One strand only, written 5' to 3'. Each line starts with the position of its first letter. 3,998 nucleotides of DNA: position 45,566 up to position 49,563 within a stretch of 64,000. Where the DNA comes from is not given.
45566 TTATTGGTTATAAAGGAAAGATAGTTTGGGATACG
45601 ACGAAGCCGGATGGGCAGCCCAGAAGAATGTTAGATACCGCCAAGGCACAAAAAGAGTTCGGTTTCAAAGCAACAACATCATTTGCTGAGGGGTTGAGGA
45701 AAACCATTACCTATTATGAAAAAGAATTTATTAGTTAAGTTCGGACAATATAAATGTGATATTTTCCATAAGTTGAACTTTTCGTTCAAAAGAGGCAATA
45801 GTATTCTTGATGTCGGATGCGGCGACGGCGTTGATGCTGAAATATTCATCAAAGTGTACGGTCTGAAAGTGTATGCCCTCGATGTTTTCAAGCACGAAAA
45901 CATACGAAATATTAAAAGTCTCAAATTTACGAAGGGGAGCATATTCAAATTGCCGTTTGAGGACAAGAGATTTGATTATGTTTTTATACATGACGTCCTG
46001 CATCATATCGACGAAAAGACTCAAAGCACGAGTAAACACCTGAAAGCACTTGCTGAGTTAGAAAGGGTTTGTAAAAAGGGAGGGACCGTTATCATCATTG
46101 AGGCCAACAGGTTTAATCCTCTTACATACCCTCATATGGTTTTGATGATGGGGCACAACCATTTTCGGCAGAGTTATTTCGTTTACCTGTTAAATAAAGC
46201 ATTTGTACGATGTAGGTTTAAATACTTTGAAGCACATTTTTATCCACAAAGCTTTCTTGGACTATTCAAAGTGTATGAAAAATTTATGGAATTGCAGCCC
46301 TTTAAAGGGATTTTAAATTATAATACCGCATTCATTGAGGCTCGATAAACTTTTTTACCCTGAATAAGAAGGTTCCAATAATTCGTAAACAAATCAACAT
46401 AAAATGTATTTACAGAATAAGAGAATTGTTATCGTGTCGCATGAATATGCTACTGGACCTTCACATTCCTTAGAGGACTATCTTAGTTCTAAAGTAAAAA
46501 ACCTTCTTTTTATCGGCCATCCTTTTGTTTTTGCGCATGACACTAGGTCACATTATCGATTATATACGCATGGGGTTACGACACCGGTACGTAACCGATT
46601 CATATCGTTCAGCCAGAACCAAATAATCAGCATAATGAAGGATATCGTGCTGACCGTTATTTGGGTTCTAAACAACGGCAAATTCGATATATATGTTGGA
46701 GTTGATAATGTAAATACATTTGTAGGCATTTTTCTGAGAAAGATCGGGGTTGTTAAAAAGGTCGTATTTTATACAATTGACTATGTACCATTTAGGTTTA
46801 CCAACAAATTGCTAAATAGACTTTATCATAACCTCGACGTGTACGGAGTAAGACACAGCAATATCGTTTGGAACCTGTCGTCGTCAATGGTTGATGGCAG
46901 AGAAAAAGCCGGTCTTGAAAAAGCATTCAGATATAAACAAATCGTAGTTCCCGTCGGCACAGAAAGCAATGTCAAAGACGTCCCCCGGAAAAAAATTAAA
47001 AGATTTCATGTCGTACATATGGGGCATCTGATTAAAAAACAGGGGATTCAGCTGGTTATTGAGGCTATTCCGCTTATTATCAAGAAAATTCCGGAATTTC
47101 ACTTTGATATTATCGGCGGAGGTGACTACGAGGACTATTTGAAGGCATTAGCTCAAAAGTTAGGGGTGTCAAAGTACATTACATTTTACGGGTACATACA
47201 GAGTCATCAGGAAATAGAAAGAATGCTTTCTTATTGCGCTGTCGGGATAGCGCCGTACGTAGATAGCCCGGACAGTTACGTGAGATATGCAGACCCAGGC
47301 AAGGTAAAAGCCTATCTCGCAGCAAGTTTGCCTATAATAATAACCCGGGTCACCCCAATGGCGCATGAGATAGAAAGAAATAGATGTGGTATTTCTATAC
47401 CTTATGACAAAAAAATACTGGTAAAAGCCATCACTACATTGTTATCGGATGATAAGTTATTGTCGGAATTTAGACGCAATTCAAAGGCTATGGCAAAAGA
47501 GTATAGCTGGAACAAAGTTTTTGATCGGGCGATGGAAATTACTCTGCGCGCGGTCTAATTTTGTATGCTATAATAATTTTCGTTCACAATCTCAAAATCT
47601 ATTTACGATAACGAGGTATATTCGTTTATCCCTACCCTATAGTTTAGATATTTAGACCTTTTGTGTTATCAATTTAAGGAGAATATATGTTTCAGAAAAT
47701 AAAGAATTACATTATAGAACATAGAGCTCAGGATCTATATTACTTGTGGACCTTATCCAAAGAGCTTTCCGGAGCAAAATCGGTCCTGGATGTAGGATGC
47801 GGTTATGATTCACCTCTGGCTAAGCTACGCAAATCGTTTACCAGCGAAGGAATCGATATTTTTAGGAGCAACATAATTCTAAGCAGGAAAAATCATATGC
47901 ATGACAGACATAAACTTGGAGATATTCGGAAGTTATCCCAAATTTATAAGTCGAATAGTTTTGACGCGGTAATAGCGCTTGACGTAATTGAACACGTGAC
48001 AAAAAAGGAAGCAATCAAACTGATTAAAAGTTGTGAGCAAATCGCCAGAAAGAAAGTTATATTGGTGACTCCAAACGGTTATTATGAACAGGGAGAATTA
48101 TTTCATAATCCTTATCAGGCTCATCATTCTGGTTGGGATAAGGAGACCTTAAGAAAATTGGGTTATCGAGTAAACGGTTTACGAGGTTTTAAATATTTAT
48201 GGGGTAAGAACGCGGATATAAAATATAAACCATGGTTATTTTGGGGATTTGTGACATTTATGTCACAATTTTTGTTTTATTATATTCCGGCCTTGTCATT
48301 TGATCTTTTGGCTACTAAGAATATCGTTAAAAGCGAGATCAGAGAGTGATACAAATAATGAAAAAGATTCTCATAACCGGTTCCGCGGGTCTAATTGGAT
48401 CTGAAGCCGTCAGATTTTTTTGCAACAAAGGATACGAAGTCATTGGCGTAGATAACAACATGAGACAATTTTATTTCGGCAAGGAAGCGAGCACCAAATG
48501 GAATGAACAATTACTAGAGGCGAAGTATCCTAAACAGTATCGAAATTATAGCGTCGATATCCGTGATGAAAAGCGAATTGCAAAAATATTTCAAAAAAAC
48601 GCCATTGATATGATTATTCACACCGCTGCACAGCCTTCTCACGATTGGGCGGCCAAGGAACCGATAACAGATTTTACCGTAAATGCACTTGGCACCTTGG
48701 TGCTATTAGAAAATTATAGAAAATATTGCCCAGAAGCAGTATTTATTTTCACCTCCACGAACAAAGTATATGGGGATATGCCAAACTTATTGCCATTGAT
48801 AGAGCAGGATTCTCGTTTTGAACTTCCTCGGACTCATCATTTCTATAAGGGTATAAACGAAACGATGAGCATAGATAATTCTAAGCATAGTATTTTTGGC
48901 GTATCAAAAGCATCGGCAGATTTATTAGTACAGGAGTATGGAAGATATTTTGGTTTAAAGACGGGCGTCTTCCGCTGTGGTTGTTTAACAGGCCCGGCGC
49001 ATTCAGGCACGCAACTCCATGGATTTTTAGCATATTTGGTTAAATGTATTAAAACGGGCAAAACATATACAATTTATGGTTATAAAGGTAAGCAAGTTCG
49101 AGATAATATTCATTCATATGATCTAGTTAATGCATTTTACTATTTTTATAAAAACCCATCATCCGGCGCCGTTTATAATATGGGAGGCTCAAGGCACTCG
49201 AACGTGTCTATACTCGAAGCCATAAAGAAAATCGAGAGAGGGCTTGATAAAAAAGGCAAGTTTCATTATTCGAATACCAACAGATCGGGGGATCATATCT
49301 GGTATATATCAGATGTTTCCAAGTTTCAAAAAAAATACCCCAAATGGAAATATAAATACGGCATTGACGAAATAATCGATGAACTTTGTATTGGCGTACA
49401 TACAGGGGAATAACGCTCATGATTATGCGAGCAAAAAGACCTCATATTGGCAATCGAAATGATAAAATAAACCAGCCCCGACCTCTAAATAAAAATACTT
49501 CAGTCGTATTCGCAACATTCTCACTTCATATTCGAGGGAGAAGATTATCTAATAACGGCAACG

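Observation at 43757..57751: AT-rich roughly 14 kb island with repeated methyltransferase/GT4 modules and giant membrane proteins: likely laterally acquired cargo for a methylated glycan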

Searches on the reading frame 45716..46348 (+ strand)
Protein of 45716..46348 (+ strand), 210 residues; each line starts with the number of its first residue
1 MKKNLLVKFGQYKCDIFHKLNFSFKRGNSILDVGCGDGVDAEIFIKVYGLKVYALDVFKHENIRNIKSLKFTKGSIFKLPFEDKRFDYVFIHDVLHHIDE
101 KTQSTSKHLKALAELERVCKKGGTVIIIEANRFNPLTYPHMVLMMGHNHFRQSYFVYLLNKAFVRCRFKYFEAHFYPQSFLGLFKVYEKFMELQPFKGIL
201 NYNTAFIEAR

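Call 4: search_protein_families(library=pfam, proteins=[window:45716-46348:+], max_evalue=0.01)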
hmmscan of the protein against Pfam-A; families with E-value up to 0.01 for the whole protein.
window:45716-46348:+ (210 aa): 11 families
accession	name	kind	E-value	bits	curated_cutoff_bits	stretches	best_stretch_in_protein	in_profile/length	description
PF08241.18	Methyltransf_11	-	2.8e-16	60.4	21.2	1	31-127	1-95/95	Methyltransferase domain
PF13847.12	Methyltransf_31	-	2.2e-13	50.5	27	1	25-132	2-114/145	Methyltransferase domain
PF13649.12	Methyltransf_25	-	1.6e-12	48.4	27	1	30-123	1-97/97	Methyltransferase domain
PF13489.12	Methyltransf_23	-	2.3e-11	44.2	27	1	14-133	10-122/164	Methyltransferase domain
PF08242.18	Methyltransf_12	-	2.6e-08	34.9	30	1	31-123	1-96/98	Methyltransferase domain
PF01209.24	Ubie_methyltran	-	7.8e-07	29.1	20.1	1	23-133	44-157/233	ubiE/COQ5 methyltransferase family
PF00891.24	Methyltransf_2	-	4.6e-06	26.6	22.3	1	22-130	58-167/210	O-methyltransferase domain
PF07021.18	MetW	-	0.00065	19.8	21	1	24-100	11-90/193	Methionine biosynthesis protein MetW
PF01728.25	FtsJ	-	0.00079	19.8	24.1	1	22-127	16-137/181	FtsJ-like methyltransferase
PF02353.26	CMAS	-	0.0036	17.1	27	1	17-63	55-99/273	Mycolic acid cyclopropane synthetase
PF03848.20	TehB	-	0.0065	16.4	20.4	1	29-131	33-136/193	Tellurite resistance protein TehB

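Call 6: search_protein_families(library=ncbifam, proteins=[window:45716-46348:+], max_evalue=0.01)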
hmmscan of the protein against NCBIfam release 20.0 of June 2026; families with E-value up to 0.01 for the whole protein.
window:45716-46348:+ (210 aa): 33 families (the best 25 are shown)
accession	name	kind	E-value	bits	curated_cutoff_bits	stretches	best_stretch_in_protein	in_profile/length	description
NF045667.1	MTase_DVU1556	equivalog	7.9e-13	48.3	155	1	23-127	19-119/213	DVU_1556 family methyltransferase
NF001243.0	PRK00216.1-4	equivalog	2.8e-10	39.9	235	1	23-142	44-166/237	demethylmenaquinone methyltransferase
TIGR01934.1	MenG_MenH_UbiE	subfamily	2.9e-09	36.5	158.35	1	25-133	38-147/223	ubiquinone/menaquinone biosynthesis methyltransferase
NF001241.0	PRK00216.1-2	equivalog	5e-09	36.1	327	1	23-133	48-153/231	demethylmenaquinone methyltransferase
TIGR02752.1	MenG_heptapren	equivalog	8e-09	35.4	419.85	1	15-142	36-164/231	demethylmenaquinone methyltransferase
NF041537.1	ArsM_AhpD_UU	exception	1.7e-08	33.6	510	1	25-129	75-182/345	arsenite methyltransferase/AhpD domain selenoprotein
NF047649.1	MTase_UXPK_star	exception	2.9e-08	33.1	460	1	25-128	76-182/283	methyltransferase/UXPK-star double selenoprotein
NF041536.1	ArsM_DUF2284_UU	exception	4.4e-08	31.9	575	1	25-128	75-181/459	arsenite methyltransferase/DUF2284 domain selenoprotein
NF041675.1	sarc_dimgly_tmase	equivalog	4.8e-07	30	550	1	29-129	69-171/278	sarcosine/dimethylglycine N-methyltransferase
TIGR02072.1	BioC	equivalog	2e-06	27.8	184.95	1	27-126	35-131/244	malonyl-ACP O-methyltransferase BioC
TIGR01983.1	UbiG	equivalog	2.1e-06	27.2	102.95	1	26-132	49-156/228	bifunctional 2-polyprenyl-6-hydroxyphenol methylase/3-demethylubiquinol 3-O-methyltransferase UbiG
NF004452.0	PRK05785.1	equivalog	4.4e-06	26.3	207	1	14-127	39-145/228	hypothetical protein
NF001244.0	PRK00216.1-5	equivalog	5.3e-06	25.9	216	1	25-132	47-158/236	bifunctional demethylmenaquinone methyltransferase/2-methoxy-6-polyprenyl-1,4-benzoquinol methylase UbiE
NF001240.0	PRK00216.1-1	equivalog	9.3e-06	24.9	378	1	25-132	62-173/251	bifunctional demethylmenaquinone methyltransferase/2-methoxy-6-polyprenyl-1,4-benzoquinol methylase UbiE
NF008300.0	PRK11088.1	equivalog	1.3e-05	24.8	303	1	26-129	85-181/272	23S rRNA (guanine(745)-N(1))-methyltransferase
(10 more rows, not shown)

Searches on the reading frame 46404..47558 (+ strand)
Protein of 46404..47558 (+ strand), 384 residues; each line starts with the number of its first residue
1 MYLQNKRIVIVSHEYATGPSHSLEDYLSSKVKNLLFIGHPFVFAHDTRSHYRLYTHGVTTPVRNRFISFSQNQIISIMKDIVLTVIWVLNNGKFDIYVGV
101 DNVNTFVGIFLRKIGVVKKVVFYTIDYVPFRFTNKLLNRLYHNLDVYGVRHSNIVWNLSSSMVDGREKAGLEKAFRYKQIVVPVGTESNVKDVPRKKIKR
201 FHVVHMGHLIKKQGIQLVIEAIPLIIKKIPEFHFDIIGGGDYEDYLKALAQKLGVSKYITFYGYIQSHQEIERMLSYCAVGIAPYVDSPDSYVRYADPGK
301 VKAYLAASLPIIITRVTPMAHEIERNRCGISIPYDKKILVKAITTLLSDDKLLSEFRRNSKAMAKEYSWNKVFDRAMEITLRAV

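Call 4: search_protein_families(library=pfam, proteins=[window:46404-47558:+], max_evalue=0.01)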
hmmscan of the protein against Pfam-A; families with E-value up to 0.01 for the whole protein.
window:46404-47558:+ (384 aa): 2 families
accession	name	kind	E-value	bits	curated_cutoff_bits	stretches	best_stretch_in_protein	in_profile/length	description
PF00534.26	Glycos_transf_1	-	6.6e-20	71.8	26.4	1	194-362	9-171/172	Glycosyl transferases group 1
PF13692.12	Glyco_trans_1_4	-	1.4e-18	67.9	27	1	201-349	2-142/142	Glycosyl transferases group 1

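Call 6: search_protein_families(library=ncbifam, proteins=[window:46404-47558:+], max_evalue=0.01)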
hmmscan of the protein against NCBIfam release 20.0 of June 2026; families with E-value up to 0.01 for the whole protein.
window:46404-47558:+ (384 aa): 20 families
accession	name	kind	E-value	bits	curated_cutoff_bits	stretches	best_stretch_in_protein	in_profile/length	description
TIGR04157.1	glyco_rSAM_CFB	subfamily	7.1e-12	45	400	1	203-377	230-402/406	TIGR04157 family glycosyltransferase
TIGR04063.1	stp3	hypoth_equivalog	2.1e-10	40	442.05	1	205-374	218-386/397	TIGR04063 family PEP-CTERM/XrtA system glycosyltransferase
NF047880.1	glyco_SdgA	exception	3.5e-10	39.1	800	1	180-376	294-483/488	serine-aspartate repeat adhesin O-glycosyltransferase SdgA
TIGR04005.1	wcaL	equivalog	2.1e-09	36.7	537.6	1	199-368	221-391/406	colanic acid biosynthesis glycosyltransferase WcaL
NF038295.1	EPS_HpsP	equivalog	2e-08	33.6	550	1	178-378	177-382/388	hormogonium polysaccharide biosynthesis glycosyltransferase HpsP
NF007640.0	PRK10307.1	subfamily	3.6e-08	32.7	276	1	203-367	232-390/411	WcaI family glycosyltransferase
NF041010.1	glycosy_Agl16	equivalog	7.6e-08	31.6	575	1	177-378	156-346/352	glycosylation protein Agl16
NF049988.1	MGlcDAGSynMgs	equivalog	2.3e-07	30.5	400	1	197-371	210-375/398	alpha-monoglucosyldiacylglycerol synthase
NF041876.1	EPS_EpsE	equivalog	4.6e-07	29.4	400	1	190-364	204-376/389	exopolysaccharide biosynthesis GT4 family glycosyltransferase EpsE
TIGR02918.1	TIGR02918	equivalog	1.5e-06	27.2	574.6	1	178-266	298-385/500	accessory Sec system glycosyltransferase GtfA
NF047676.1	TeichurnBiosyTuaH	equivalog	3.4e-06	26.2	550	1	222-378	232-382/384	teichuronic acid biosynthesis protein TuaH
NF046085.1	XrtY_assoc_Gly1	equivalog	4.5e-06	25.8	400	1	186-376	195-377/387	XrtY-associated glycosyltransferase XYAG1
NF007396.0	PRK09922.1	equivalog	5.8e-06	25.4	385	1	79-267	72-248/361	lipopolysaccharide 1,6-galactosyltransferase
NF007326.0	PRK09814.2-3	equivalog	7.7e-06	25.2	420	1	290-337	256-303/349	beta-1,6-galactofuranosyltransferase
TIGR04047.1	MSMEG_0565_glyc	hypoth_equivalog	1.6e-05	24.2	259.85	1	305-378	297-369/373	MSMEG_0565 family glycosyltransferase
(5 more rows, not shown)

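Call 82: search_solved_structures(query=window:46404-47558:+, max_evalue=0.001)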
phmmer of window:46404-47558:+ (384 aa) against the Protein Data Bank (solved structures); distinct sequences matched with E-value up to 0.001: 4.
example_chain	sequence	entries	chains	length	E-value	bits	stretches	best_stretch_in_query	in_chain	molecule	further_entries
4pqg_A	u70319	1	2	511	0.0004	22.8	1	177-269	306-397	Glycosyltransferase Gtf1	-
3fro_A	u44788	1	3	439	0.00068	22.1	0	212-377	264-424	GlgA glycogen synthase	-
2bis_A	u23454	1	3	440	0.00069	22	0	212-377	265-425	GLGA GLYCOGEN SYNTHASE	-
3l01_A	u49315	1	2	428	0.00074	21.9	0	212-376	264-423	GlgA glycogen synthase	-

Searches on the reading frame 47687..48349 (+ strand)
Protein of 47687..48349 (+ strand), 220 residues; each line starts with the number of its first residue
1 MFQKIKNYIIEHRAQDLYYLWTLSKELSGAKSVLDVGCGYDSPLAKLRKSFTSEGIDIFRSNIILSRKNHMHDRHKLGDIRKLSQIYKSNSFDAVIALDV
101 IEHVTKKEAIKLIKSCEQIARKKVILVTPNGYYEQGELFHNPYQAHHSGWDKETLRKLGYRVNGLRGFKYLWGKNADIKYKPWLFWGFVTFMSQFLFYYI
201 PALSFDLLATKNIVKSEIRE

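Call 4: search_protein_families(library=pfam, proteins=[window:47687-48349:+], max_evalue=0.01)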
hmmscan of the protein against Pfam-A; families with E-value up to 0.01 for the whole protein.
window:47687-48349:+ (220 aa): 7 families
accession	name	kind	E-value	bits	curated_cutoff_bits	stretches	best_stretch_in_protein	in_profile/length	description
PF13489.12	Methyltransf_23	-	2.2e-09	37.7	27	1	23-157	16-152/164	Methyltransferase domain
PF08241.18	Methyltransf_11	-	2.3e-09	38.2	21.2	1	34-126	1-93/95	Methyltransferase domain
PF13649.12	Methyltransf_25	-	5.2e-07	30.7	27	1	33-121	1-94/97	Methyltransferase domain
PF13847.12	Methyltransf_31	-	9.2e-07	29.1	27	1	29-128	3-109/145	Methyltransferase domain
PF08242.18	Methyltransf_12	-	3.5e-05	24.9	30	1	34-118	1-90/98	Methyltransferase domain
PF07021.18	MetW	-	4.3e-05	23.7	21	1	31-131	15-113/193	Methionine biosynthesis protein MetW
PF02353.26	CMAS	-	0.00097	19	27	1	26-124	59-160/273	Mycolic acid cyclopropane synthetase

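Call 6: search_protein_families(library=ncbifam, proteins=[window:47687-48349:+], max_evalue=0.01)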
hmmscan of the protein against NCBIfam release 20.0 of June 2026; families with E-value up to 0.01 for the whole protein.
window:47687-48349:+ (220 aa): 10 families
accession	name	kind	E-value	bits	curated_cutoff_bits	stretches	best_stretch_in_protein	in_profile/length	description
TIGR01983.1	UbiG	equivalog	1e-09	38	102.95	1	25-126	46-149/228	bifunctional 2-polyprenyl-6-hydroxyphenol methylase/3-demethylubiquinol 3-O-methyltransferase UbiG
TIGR02021.1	BchM-ChlM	equivalog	2.9e-08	33.4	158.9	1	16-127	41-154/218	magnesium protoporphyrin IX methyltransferase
NF041255.1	mycofact_MftM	equivalog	1.6e-07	31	200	1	24-162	134-269/289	mycofactocin oligosaccharide methyltransferase MftM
TIGR04074.1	bacter_Hen1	equivalog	7.2e-07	28.1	340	1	28-135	281-400/462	3' terminal RNA ribose 2'-O-methyltransferase Hen1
TIGR02081.1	metW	equivalog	8.8e-07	28.7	189.5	1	30-133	14-115/194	methionine biosynthesis protein MetW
NF004851.0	PRK06202.1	equivalog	8.9e-05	22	243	1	28-125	59-163/237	hypothetical protein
NF008686.0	PRK11705.1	equivalog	0.00014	21.1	400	1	26-121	164-258/383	cyclopropane fatty acyl phospholipid synthase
NF045667.1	MTase_DVU1556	equivalog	0.0017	17.9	155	1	29-97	22-90/213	DVU_1556 family methyltransferase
NF045825.1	FAmtase_mtf2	equivalog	0.0033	16.7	400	1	18-100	48-132/248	fatty-acid O-methyltransferase Mtf2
NF040703.1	cyclopro_CfaB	exception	0.0078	15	650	1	27-113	157-248/393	C17 cyclopropane fatty acid synthase CfaB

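Call 84: search_solved_structures(query=window:47687-48349:+, max_evalue=0.001)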
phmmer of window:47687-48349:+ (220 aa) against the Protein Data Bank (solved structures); distinct sequences matched with E-value up to 0.001: 3.
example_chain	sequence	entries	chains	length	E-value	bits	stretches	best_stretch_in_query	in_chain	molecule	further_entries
3jwg_A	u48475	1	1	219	2.9e-05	26.8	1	29-163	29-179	Methyltransferase type 12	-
3cc8_A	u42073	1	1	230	9.8e-05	25.1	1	30-110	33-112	Putative methyltransferase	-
3jwi_A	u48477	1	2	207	0.00017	24.3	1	29-155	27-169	Methyltransferase type 12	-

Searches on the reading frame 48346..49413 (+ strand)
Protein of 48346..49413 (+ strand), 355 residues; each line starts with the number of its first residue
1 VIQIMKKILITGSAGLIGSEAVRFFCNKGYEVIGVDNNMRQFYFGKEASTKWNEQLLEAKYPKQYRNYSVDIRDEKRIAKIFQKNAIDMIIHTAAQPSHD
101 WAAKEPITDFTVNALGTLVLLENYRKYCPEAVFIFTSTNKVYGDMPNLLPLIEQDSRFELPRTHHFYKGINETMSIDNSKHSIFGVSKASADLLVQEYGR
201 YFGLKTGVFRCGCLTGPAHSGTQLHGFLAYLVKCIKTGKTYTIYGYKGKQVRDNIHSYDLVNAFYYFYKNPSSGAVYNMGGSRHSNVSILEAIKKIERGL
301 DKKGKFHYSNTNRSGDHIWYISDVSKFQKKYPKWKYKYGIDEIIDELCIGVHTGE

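Call 4: search_protein_families(library=pfam, proteins=[window:48346-49413:+], max_evalue=0.01)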
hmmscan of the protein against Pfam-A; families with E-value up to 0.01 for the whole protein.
window:48346-49413:+ (355 aa): 6 families
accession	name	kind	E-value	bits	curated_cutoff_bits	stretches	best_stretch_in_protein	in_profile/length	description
PF01370.27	Epimerase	-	3.9e-42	144.8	20.9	1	8-280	1-240/240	NAD dependent epimerase/dehydratase family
PF16363.11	GDP_Man_Dehyd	-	4.1e-36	125.5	27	1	9-346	1-331/332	GDP-mannose 4,6 dehydratase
PF04321.23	RmlD_sub_bind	-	3.5e-12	46.4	27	1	7-142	2-105/287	RmlD substrate binding domain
PF02719.21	Polysacc_synt_2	-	5.3e-10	39.4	20.2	1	8-141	1-131/293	Polysaccharide biosynthesis protein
PF07993.18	NAD_binding_4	-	1.1e-07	31.8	20.1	1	85-250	87-245/258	Male sterility protein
PF00106.31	adh_short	-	0.00043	20.3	26.6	1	6-119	1-114/195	short chain dehydrogenase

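Call 6: search_protein_families(library=ncbifam, proteins=[window:48346-49413:+], max_evalue=0.01)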
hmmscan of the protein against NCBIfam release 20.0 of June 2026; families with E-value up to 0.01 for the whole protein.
window:48346-49413:+ (355 aa): 34 families (the best 25 are shown)
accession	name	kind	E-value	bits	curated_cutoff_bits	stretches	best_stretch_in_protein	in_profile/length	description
TIGR01181.1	dTDP_gluc_dehyt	equivalog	1.4e-39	136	365.1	1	7-344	1-304/321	dTDP-glucose 4,6-dehydratase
NF007490.0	PRK10084.1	subfamily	8.6e-31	107.2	649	1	7-331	2-315/361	dTDP-glucose 4,6-dehydratase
TIGR01179.1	galE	equivalog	6.4e-30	104.1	262.3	1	7-345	1-319/332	UDP-glucose 4-epimerase GalE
NF007582.0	PRK10217.1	equivalog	2.5e-26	92.6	698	1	5-326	1-307/355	dTDP-glucose 4,6-dehydratase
NF007956.0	PRK10675.1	subfamily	2.7e-21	76.1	394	1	7-345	2-323/338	UDP-glucose 4-epimerase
TIGR02622.1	CDP_4_6_dhtase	equivalog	1.8e-17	63.5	278.45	1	6-146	5-137/352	CDP-glucose 4,6-dehydratase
TIGR04180.1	EDH_00030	hypoth_equivalog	7.3e-15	54.8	475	1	8-153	1-135/297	NAD-dependent 4,6-dehydratase LegB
TIGR02197.1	heptose_epim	equivalog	3e-12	46.3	274.6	2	8-146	1-122/316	ADP-glyceromanno-heptose 6-epimerase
NF043036.1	ErythonDh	equivalog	8.5e-12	44.9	325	1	7-174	2-159/321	D-erythronate dehydrogenase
TIGR01214.1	rmlD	equivalog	1.8e-10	40.4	224.05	1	7-142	1-104/285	dTDP-4-dehydrorhamnose reductase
NF041015.1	UDPsulfquin_syn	equivalog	8.9e-09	34.8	575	1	6-209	1-207/384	UDP-sulfoquinovose synthase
NF011728.1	PRK15181.1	equivalog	1.1e-07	31.2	760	1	5-154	15-156/348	Vi polysaccharide biosynthesis UDP-N-acetylglucosaminuronic acid C-4 epimerase TviC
NF040491.1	SDR_subfam_4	equivalog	6.9e-07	29.2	265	1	8-83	3-77/256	mycofactocin-coupled SDR family oxidoreductase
NF006074.0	PRK08220.1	equivalog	4e-06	26.6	312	1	6-122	9-115/251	2,3-dihydro-2,3-dihydroxybenzoate dehydrogenase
NF005118.0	PRK06550.1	equivalog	9.3e-06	25.7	270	1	5-94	5-75/236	3-oxoacyl-ACP reductase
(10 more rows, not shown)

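Call 28: search_solved_structures(query=window:48346-49413:+, max_evalue=1e-10)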
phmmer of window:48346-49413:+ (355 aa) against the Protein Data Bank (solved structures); distinct sequences matched with E-value up to 1e-10: 44.
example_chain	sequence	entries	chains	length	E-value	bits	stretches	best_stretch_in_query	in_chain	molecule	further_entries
9rl0_E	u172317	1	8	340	2.9e-41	144.8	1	7-337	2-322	CDP-tyvelose 2-epimerase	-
1orr_A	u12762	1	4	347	2.7e-34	121.9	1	5-340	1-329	CDP-tyvelose-2-epimerase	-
1bxk_A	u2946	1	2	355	1.3e-22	83.5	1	5-328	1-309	PROTEIN (DTDP-GLUCOSE 4,6-DEHYDRATASE)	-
4zrm_A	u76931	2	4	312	2.5e-22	82.5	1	7-154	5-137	UDP-glucose 4-epimerase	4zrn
1g1a_A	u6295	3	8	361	1.1e-21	80.4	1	7-291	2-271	DTDP-D-GLUCOSE 4,6-DEHYDRATASE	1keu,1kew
1kep_A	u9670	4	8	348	2.5e-21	79.2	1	5-331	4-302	dTDP-D-glucose 4,6-dehydratase | DTDP-GLUCOSE 4,6-DEHYDRATASE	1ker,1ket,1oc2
8du1_A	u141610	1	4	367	5.8e-21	78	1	5-330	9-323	dTDP-glucose 4,6-dehydratase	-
2hun_A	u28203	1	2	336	1.3e-20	76.9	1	6-145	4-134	336aa long hypothetical dTDP-glucose 4,6-dehydratase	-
6bi4_A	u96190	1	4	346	3.5e-20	75.5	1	7-346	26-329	dTDP-glucose 4,6-dehydratase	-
6k0i_A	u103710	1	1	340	5.2e-19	71.6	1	6-343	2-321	UDP-glucose 4-epimerase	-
6k0g_A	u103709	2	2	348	5.7e-19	71.5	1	6-343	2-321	UDP-glucose 4-epimerase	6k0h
2p5u_A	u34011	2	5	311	1.8e-17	66.5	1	7-147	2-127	UDP-glucose 4-epimerase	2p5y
8wov_B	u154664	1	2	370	3.6e-17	65.6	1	4-154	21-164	UDP-glucose 4-epimerase 2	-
8wow_A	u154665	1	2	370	3.6e-17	65.5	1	4-154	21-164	UDP-glucose 4-epimerase 2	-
8wop_A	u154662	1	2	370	4.5e-17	65.2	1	4-154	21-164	UDP-glucose 4-epimerase 2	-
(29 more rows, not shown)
